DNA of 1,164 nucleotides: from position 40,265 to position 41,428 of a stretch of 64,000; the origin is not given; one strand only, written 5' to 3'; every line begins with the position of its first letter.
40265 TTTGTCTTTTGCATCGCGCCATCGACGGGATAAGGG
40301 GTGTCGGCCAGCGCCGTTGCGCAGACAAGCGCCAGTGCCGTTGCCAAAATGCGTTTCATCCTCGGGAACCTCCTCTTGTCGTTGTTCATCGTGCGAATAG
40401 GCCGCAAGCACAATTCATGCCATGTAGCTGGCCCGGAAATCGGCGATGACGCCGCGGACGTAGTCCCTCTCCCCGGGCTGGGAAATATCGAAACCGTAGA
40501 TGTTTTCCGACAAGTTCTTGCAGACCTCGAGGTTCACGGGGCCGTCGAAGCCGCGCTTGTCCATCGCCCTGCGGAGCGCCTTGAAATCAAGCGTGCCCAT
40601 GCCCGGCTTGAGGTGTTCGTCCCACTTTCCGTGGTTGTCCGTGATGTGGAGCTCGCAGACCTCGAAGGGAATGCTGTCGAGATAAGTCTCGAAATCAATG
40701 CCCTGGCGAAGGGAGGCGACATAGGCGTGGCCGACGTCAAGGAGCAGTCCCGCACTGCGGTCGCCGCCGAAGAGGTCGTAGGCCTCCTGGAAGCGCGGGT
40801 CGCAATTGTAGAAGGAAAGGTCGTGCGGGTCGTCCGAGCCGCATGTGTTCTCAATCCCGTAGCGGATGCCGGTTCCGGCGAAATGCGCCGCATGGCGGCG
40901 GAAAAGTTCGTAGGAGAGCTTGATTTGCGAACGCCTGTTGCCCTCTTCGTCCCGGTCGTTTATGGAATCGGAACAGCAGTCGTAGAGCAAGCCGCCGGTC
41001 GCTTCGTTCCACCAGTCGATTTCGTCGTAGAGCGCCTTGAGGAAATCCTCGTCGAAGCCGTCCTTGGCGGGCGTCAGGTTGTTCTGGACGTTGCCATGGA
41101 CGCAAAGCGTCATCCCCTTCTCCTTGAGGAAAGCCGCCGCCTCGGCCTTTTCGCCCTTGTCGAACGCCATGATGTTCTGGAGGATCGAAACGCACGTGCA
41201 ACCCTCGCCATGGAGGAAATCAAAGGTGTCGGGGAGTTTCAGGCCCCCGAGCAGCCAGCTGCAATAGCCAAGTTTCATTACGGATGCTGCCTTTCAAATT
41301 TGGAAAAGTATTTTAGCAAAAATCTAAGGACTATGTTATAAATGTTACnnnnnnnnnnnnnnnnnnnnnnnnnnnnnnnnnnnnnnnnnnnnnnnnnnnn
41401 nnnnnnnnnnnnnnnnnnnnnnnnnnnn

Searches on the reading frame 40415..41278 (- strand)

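Call 15: search_protein_families(library=pfam, proteins=[window:40415-41278:-], max_evalue=0.001)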
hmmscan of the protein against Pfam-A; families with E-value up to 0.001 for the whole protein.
window:40415-41278:- (287 aa): 2 families
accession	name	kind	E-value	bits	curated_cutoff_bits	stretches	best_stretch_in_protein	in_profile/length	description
PF01261.30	AP_endonuc_2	-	2e-20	74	31.1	1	26-253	8-230/249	Xylose isomerase-like TIM barrel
PF05114.20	MbnB_TglH_ChrH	-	0.00067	19.4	25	0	176-222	162-213/263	RiPP precursor modification enzyme MbnB/TglH/ChrH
